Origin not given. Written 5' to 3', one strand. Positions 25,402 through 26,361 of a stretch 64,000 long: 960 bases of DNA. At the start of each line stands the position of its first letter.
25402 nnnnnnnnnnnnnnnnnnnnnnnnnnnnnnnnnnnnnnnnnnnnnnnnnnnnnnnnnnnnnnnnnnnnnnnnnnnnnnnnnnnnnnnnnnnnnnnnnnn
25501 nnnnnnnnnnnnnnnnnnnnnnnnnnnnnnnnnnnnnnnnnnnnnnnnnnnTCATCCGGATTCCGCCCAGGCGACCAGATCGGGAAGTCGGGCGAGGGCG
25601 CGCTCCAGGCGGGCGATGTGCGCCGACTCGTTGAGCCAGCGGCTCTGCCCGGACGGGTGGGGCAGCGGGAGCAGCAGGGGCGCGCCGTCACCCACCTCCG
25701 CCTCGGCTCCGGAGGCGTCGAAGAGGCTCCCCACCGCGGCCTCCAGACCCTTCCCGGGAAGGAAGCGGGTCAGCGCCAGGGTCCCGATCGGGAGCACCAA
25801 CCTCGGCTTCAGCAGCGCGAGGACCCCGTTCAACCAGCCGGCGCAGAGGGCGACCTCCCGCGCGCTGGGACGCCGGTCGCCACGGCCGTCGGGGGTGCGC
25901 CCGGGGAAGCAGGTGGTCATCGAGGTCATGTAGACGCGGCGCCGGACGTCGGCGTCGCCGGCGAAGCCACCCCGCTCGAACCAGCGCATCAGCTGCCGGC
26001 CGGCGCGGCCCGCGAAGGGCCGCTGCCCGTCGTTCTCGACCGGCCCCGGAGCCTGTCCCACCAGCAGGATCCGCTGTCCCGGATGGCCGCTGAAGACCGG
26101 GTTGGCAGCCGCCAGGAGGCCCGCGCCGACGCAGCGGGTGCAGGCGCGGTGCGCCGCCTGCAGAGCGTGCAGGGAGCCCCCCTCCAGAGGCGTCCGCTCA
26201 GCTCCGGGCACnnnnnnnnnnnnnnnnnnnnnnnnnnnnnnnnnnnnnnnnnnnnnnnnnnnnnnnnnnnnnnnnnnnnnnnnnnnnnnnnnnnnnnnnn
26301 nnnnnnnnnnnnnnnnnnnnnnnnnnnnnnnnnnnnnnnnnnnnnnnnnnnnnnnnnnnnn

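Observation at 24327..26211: Tightly coupled three-gene operon: non-canonical UDG, NDT-like protein and class-I glutamine amidotransferase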

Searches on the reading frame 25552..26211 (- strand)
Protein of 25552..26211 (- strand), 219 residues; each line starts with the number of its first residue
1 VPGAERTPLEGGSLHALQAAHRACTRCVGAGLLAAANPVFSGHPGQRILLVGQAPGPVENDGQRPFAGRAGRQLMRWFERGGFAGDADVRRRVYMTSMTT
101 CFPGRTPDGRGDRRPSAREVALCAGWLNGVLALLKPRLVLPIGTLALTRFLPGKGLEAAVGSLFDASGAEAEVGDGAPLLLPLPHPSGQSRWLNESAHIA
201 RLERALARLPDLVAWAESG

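Call 3: search_protein_families(library=pfam, proteins=[window:25552-26211:-], max_evalue=1)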
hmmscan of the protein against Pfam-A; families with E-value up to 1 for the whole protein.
window:25552-26211:- (219 aa): 1 family
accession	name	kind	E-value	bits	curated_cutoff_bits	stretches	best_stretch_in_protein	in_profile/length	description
PF03167.25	UDG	-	4.7e-25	88.8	24.3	1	42-202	4-136/141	Uracil DNA glycosylase superfamily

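Call 4: search_protein_families(library=ncbifam, proteins=[window:25552-26211:-], max_evalue=1)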
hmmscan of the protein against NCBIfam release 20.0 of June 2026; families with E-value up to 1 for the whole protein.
window:25552-26211:- (219 aa): 3 families
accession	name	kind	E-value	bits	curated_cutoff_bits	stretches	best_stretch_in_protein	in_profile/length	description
TIGR03914.1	UDG_fam_dom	hypoth_equivalog_domain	4.4e-15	55.9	189.95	1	11-154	42-179/231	UdgX family uracil-DNA binding protein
TIGR00758.1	UDG_fam4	subfamily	1.3e-14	54.3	125.3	1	41-151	17-116/173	uracil-DNA glycosylase, family 4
NF040953.1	Arch_udg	equivalog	1.7e-14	53.8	250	1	17-158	4-134/184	type-4 uracil-DNA glycosylase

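Call 14: search_solved_structures(query=window:25552-26211:-, max_evalue=0.01, show_alignments=4)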
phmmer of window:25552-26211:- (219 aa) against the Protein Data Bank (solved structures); distinct sequences matched with E-value up to 0.01: 29.
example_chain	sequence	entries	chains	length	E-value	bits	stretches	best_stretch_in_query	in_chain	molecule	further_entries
1ui0_A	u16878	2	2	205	6.6e-14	55.5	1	14-154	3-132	Uracil-DNA Glycosylase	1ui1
8iir_A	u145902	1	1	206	2.8e-11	46.8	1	22-192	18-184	Type-4 uracil-DNA glycosylase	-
6ajq_A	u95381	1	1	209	5.9e-11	45.8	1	22-192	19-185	Uracil DNA glycosylase superfamily protein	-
1l9g_A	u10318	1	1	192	7.5e-11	45.5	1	23-157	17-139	Conserved hypothetical protein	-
6l6s_A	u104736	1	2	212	8.4e-11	45.3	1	22-192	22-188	Phage SPO1 DNA polymerase-related protein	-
1vk2_A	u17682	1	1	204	8.9e-11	45.2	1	23-157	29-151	Uracil-DNA glycosylase TM0511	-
6l5a_A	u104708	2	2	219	9.5e-11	45.1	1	22-192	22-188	Uracil DNA glycosylase superfamily protein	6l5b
8iio_A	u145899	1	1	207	1.2e-10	44.8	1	22-192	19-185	Type-4 uracil-DNA glycosylase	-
8iip_A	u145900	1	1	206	1.3e-10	44.7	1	22-192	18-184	Type-4 uracil-DNA glycosylase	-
6ajs_A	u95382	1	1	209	1.3e-10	44.7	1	22-192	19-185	Uracil DNA glycosylase superfamily protein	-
6ioc_A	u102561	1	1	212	1.3e-10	44.6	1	22-192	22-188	Phage SPO1 DNA polymerase-related protein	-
8iim_A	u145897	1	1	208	1.4e-10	44.5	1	22-192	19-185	Type-4 uracil-DNA glycosylase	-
8iin_A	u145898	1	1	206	1.5e-10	44.5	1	22-192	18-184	Type-4 uracil-DNA glycosylase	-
6ajo_A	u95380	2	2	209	1.5e-10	44.4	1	22-192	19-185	Uracil DNA glycosylase superfamily protein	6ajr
8iie_A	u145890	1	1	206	1.6e-10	44.4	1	22-192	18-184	Type-4 uracil-DNA glycosylase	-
4zbx_A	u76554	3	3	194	1.7e-08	37.7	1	24-150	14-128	Uracil-DNA glycosylase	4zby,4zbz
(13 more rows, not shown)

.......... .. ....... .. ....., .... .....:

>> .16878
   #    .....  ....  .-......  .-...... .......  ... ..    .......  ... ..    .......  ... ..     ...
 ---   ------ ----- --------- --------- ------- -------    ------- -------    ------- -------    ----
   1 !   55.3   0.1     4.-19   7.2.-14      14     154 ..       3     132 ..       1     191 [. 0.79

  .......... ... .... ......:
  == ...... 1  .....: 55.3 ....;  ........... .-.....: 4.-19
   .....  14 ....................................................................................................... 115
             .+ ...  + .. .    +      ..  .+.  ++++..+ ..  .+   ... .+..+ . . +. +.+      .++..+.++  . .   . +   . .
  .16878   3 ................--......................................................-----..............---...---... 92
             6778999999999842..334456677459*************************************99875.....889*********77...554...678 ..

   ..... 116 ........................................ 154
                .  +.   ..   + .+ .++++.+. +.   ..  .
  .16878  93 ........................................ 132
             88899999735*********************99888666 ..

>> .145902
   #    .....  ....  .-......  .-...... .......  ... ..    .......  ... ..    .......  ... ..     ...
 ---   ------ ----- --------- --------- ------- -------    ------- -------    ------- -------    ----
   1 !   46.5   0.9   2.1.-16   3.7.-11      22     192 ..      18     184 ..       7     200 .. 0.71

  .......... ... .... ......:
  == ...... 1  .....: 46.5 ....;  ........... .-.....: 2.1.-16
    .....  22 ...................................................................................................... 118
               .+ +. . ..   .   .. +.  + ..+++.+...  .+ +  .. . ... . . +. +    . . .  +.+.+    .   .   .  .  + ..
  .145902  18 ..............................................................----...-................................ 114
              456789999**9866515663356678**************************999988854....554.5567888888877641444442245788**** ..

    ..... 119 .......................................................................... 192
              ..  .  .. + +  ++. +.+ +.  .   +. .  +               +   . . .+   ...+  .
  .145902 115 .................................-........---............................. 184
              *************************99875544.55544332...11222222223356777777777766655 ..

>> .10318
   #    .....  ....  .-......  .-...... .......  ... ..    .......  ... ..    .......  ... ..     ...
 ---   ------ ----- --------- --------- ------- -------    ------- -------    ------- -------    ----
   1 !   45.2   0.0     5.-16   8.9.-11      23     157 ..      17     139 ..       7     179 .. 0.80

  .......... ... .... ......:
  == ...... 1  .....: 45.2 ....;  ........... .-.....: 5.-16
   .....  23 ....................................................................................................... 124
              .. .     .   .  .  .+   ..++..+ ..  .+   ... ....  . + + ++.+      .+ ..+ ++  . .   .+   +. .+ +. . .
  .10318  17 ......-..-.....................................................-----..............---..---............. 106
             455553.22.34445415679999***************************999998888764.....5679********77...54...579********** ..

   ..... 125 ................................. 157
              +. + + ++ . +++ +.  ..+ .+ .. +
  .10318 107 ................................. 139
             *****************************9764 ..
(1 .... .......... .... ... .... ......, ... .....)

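Call 39: search_protein_families(library=phrogs, proteins=[window:25552-26211:-], max_evalue=0.01)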
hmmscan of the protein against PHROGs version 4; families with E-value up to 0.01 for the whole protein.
window:25552-26211:- (219 aa): 0 families

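Call 40: search_protein_families(library=padloc, proteins=[window:25552-26211:-], max_evalue=0.01)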
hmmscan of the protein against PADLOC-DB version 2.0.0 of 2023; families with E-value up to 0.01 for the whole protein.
window:25552-26211:- (219 aa): 0 families

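Call 46: find_homologous_proteins(query=window:25552-26211:-)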
Query window:25552-26211:- (219 aa): 3108 proteins with E <= 0.001 among 7829 candidates; the best 120 are listed.
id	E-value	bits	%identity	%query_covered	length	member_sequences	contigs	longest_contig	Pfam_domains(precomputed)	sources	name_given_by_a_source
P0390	2.1e-129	448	93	100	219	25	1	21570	PF03167.26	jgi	jgi:uracil-DNA glycosylase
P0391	4.0e-126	437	91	100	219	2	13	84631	PF03167.26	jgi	jgi:uracil-DNA glycosylase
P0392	1.7e-124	432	90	100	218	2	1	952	PF03167.26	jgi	-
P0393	4.4e-121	421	91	94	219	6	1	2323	PF03167.26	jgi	-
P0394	6.8e-121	420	89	100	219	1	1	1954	PF03167.26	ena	-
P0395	3.4e-120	418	87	100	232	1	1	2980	PF03167.26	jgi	-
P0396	1.7e-104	367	81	94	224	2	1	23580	PF03167.26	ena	-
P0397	1.1e-103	364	77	100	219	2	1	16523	PF03167.26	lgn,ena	-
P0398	4.9e-102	359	76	94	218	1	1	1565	PF03167.26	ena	-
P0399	1.1e-101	357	78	92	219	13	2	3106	PF03167.26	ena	-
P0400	2.5e-101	356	75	99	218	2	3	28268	PF03167.26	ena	-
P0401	1.0e-100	354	78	95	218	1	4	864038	PF03167.26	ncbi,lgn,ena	ncbi:MAG: uracil-DNA glycosylase family protein [Candidatus Dormibacteria bacterium]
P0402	1.8e-99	350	76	90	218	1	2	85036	PF03167.26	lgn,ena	-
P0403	3.0e-99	349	76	95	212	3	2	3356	PF03167.26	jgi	-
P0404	4.4e-99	349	76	94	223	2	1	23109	PF03167.26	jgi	jgi:uracil-DNA glycosylase family 4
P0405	2.0e-97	343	75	95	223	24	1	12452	PF03167.26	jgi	jgi:uracil-DNA glycosylase family 4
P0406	4.6e-96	339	72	100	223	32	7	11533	PF03167.26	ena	-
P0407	6.7e-96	338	71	100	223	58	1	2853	PF03167.26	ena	-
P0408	9.6e-96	338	73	100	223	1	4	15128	PF03167.26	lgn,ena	-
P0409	1.3e-95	337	72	100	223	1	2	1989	PF03167.26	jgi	jgi:uracil-DNA glycosylase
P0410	1.7e-95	337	72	100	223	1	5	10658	PF03167.26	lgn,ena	-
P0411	2.0e-95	337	72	100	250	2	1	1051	PF03167.26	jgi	jgi:uracil-DNA glycosylase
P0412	2.0e-95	337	73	100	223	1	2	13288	PF03167.26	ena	-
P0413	3.4e-95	336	71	99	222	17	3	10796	PF03167.26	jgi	-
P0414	3.8e-95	336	72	100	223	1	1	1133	PF03167.26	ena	-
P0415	5.2e-95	336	72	100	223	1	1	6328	PF03167.26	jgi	jgi:uracil-DNA glycosylase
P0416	4.7e-94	332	70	100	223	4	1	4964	PF03167.26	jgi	jgi:uracil-DNA glycosylase family 4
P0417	4.8e-94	332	73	95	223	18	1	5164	PF03167.26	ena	-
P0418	4.5e-93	329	72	94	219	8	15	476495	PF03167.26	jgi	jgi:uracil-DNA glycosylase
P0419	1.3e-92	328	73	94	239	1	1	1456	PF03167.26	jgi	-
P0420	1.7e-92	327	71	94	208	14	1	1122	PF03167.26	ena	-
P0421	1.8e-92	327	73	92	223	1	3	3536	PF03167.26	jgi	jgi:uracil-DNA glycosylase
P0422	1.8e-92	327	72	98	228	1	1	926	PF03167.26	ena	-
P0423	2.2e-92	327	63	100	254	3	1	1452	PF03167.26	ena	-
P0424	5.6e-92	326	73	94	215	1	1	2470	PF03167.26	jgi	jgi:uracil-DNA glycosylase family 4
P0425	6.5e-92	325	79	85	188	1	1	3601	PF03167.26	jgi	jgi:uracil-DNA glycosylase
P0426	3.0e-91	323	72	95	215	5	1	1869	PF03167.26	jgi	jgi:uracil-DNA glycosylase family 4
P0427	1.3e-90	321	69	100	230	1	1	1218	PF03167.26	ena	-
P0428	1.1e-89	318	71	92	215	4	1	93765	PF03167.26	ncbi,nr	ncbi:MAG TPA: uracil-DNA glycosylase family protein [Candidatus Binatia bacterium]|nr:uracil-DNA gly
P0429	1.2e-88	315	70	94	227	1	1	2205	PF03167.26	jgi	jgi:uracil-DNA glycosylase family 4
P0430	2.8e-88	314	77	88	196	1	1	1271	PF03167.26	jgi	jgi:uracil-DNA glycosylase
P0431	4.7e-87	310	70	94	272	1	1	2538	PF03167.26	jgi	jgi:uracil-DNA glycosylase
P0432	1.7e-86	308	65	95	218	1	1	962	PF03167.26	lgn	-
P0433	3.7e-86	307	66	95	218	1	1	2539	PF03167.26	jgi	jgi:uracil-DNA glycosylase family 4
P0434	4.3e-86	306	68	95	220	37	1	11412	PF03167.26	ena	-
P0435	6.1e-86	306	70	92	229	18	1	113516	PF03167.26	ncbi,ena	-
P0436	1.1e-85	305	69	94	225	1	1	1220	PF03167.26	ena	-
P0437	1.3e-85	305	65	94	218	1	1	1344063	PF03167.26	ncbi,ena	-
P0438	1.5e-85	305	64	98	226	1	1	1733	PF03167.26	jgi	jgi:uracil-DNA glycosylase family 4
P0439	1.6e-85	305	65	94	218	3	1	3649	PF03167.26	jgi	jgi:uracil-DNA glycosylase family 4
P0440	1.6e-85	304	68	94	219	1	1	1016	PF03167.26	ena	-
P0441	1.9e-85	304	68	87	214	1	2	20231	PF03167.26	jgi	jgi:uracil-DNA glycosylase family 4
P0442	2.6e-85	304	69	94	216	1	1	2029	PF03167.26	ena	-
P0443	3.4e-85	303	67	94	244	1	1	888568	PF03167.26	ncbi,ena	-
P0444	3.5e-85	303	69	92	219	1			PF03167.26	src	-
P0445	3.7e-85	303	69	93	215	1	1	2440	PF03167.26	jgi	jgi:uracil-DNA glycosylase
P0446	4.6e-85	303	66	94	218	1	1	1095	PF03167.26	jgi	-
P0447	5.6e-85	303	65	99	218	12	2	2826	PF03167.26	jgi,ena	jgi:uracil-DNA glycosylase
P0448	6.2e-85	303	64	96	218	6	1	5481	PF03167.26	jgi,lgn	jgi:uracil-DNA glycosylase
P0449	8.6e-85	302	68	95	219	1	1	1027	PF03167.26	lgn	-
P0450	1.2e-84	302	66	96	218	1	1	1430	PF03167.26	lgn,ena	-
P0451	1.2e-84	302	67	94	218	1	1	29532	PF03167.26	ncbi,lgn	-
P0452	1.3e-84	302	68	94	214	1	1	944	PF03167.26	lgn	-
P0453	1.5e-84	301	63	95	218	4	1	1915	PF03167.26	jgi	jgi:uracil-DNA glycosylase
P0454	1.5e-84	301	69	92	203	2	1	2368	PF03167.26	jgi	jgi:uracil-DNA glycosylase family 4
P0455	1.5e-84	301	67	95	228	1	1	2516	PF03167.26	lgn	-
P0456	1.9e-84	301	67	94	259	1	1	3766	PF03167.26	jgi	jgi:uracil-DNA glycosylase family 4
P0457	2.6e-84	301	66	94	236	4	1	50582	PF03167.26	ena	-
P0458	2.9e-84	300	66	95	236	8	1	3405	PF03167.26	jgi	jgi:uracil-DNA glycosylase family 4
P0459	3.1e-84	300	64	98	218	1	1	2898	PF03167.26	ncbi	-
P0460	5.2e-84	300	64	99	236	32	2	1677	PF03167.26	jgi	jgi:uracil-DNA glycosylase family 4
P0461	7.9e-84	299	66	94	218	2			PF03167.26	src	-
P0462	9.9e-84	299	65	96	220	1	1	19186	PF03167.26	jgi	jgi:uracil-DNA glycosylase family 4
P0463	1.1e-83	298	65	92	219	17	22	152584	PF03167.26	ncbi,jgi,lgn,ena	jgi:uracil-DNA glycosylase family 4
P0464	1.1e-83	298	65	94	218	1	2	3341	PF03167.26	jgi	jgi:uracil-DNA glycosylase family 4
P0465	1.2e-83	298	66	93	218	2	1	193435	PF03167.26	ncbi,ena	-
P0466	1.3e-83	298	68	92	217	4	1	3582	PF03167.26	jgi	jgi:uracil-DNA glycosylase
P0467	1.5e-83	298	64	95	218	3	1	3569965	PF03167.26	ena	-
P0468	1.5e-83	298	63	98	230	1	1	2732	PF03167.26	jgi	jgi:uracil-DNA glycosylase family 4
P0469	1.5e-83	298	65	94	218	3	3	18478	PF03167.26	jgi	jgi:uracil-DNA glycosylase family 4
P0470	1.6e-83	298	64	95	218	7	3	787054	PF03167.26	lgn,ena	-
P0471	2.3e-83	297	78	79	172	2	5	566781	PF03167.26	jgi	-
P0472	2.5e-83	297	69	94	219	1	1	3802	PF03167.26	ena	-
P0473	3.0e-83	297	67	93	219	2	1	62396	PF03167.26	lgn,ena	-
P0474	3.5e-83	297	63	95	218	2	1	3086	PF03167.26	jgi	jgi:uracil-DNA glycosylase family 4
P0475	3.9e-83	297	68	95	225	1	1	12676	PF03167.26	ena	-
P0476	4.4e-83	297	65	94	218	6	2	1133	PF03167.26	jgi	jgi:uracil-DNA glycosylase family 4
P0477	5.2e-83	296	67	94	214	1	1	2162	PF03167.26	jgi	-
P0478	5.2e-83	296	65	94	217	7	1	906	PF03167.26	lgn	-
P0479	6.0e-83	296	65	93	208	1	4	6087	PF03167.26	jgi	jgi:uracil-DNA glycosylase family 4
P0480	6.8e-83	296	65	93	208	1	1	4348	PF03167.26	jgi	jgi:uracil-DNA glycosylase family 4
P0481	7.7e-83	296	66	95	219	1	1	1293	PF03167.26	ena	-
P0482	7.8e-83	296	67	92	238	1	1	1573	PF03167.26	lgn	-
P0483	8.3e-83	296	64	96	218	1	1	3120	PF03167.26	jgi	jgi:uracil-DNA glycosylase family 4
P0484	9.8e-83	295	65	94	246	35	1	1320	PF03167.26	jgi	jgi:uracil-DNA glycosylase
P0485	1.0e-82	295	65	96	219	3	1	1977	PF03167.26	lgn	-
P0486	1.1e-82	295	65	94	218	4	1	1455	PF03167.26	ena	-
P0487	1.3e-82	295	66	94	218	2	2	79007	PF03167.26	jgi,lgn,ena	-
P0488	1.4e-82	295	64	94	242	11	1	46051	PF03167.26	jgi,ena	-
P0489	1.4e-82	295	64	95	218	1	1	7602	PF03167.26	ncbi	-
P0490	1.4e-82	295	62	97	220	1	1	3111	PF03167.26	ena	-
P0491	1.4e-82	295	62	97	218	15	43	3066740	PF03167.26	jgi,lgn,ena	jgi:uracil-DNA glycosylase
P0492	1.4e-82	295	62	97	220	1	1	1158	PF03167.26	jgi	-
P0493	1.5e-82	295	64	94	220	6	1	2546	PF03167.26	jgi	jgi:uracil-DNA glycosylase family 4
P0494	1.6e-82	295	65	100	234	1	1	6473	PF03167.26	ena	-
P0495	1.6e-82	295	66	95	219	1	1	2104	PF03167.26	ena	-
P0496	1.7e-82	295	67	95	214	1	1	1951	PF03167.26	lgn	-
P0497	1.7e-82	295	63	98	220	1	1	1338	PF03167.26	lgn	-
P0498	1.8e-82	295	66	94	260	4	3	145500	PF03167.26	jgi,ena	jgi:uracil-DNA glycosylase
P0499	1.8e-82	295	65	95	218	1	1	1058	PF03167.26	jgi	jgi:uracil-DNA glycosylase family 4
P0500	1.8e-82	295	70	95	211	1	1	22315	PF03167.26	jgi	jgi:uracil-DNA glycosylase family 4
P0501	1.9e-82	294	65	94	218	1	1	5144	PF03167.26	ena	-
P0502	2.0e-82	294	67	94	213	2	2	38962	PF03167.26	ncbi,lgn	ncbi:MAG: uracil-DNA glycosylase family protein [Candidatus Dormibacteria bacterium]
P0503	2.1e-82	294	66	93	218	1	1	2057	PF03167.26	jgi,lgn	jgi:uracil-DNA glycosylase family 4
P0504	2.2e-82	294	66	96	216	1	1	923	PF03167.26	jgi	jgi:uracil-DNA glycosylase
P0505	2.3e-82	294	67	94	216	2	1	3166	PF03167.26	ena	-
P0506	2.4e-82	294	66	94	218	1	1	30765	PF03167.26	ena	-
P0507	2.6e-82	294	64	93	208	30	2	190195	PF03167.26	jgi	jgi:uracil-DNA glycosylase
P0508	3.1e-82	294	68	94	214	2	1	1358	PF03167.26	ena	-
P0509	3.2e-82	294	68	95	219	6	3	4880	PF03167.26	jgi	jgi:uracil-DNA glycosylase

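Call 47: find_encoding_contigs(protein=P0491, flank=5000, max_places=2)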
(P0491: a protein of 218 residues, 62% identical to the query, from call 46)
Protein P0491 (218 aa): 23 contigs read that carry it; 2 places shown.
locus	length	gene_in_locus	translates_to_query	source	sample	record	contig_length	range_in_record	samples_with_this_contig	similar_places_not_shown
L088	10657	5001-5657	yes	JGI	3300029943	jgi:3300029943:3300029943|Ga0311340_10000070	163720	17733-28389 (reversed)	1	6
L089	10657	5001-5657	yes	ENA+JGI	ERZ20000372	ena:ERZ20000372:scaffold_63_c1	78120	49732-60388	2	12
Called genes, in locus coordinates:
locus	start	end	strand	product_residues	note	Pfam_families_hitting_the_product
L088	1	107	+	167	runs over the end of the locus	PF13473:Cupredoxin_1 (weak), PF00127:Copper-bind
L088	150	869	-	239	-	PF03099:BPL_LplA_LipB, PF02237:BPL_C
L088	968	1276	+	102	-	-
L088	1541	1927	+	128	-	-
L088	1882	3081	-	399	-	PF03773:ArsP_1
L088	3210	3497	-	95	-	-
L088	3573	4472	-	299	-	-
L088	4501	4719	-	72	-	-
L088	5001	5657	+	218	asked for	PF03167:UDG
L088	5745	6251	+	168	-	PF24963:DUF7768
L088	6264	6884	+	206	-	PF04011:LemA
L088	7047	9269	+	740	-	PF22494:choice_anch_I (faint), PF21783:YNCE (faint), PF10282:Lactonase (faint)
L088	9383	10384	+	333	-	PF00089:Trypsin, PF13365:Trypsin_2, PF00595:PDZ, PF13180:PDZ_2, PF17820:PDZ_6 (weak)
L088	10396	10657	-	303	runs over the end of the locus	PF01435:Peptidase_M48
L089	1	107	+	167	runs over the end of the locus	PF13473:Cupredoxin_1 (weak), PF00127:Copper-bind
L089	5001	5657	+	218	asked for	PF03167:UDG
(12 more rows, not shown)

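Call 48: find_encoding_contigs(protein=P0467, flank=5000, max_places=1)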
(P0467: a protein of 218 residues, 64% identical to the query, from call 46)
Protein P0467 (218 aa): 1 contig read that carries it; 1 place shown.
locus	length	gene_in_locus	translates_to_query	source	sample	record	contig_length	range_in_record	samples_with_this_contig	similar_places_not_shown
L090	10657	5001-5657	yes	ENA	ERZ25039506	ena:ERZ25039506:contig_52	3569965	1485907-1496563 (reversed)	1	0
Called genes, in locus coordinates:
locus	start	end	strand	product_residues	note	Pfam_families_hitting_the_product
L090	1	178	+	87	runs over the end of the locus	-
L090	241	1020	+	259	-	PF09678:Caa3_CtaG, PF07185:DUF1404 (faint)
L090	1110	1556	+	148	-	PF13473:Cupredoxin_1, PF00127:Copper-bind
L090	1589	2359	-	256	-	PF03099:BPL_LplA_LipB, PF02237:BPL_C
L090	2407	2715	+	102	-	-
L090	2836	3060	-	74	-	-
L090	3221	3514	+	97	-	-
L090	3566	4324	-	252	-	-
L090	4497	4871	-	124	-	-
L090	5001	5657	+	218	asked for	PF03167:UDG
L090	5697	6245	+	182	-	PF24963:DUF7768 (weak)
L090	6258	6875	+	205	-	PF04011:LemA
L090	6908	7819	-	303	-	PF01435:Peptidase_M48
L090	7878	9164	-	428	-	PF00291:PALP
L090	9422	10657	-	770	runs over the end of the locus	PF00270:DEAD, PF04851:ResIII (weak), PF22527:DEXQc_Suv3 (faint), PF00271:Helicase_C (weak), PF08148:DSHCT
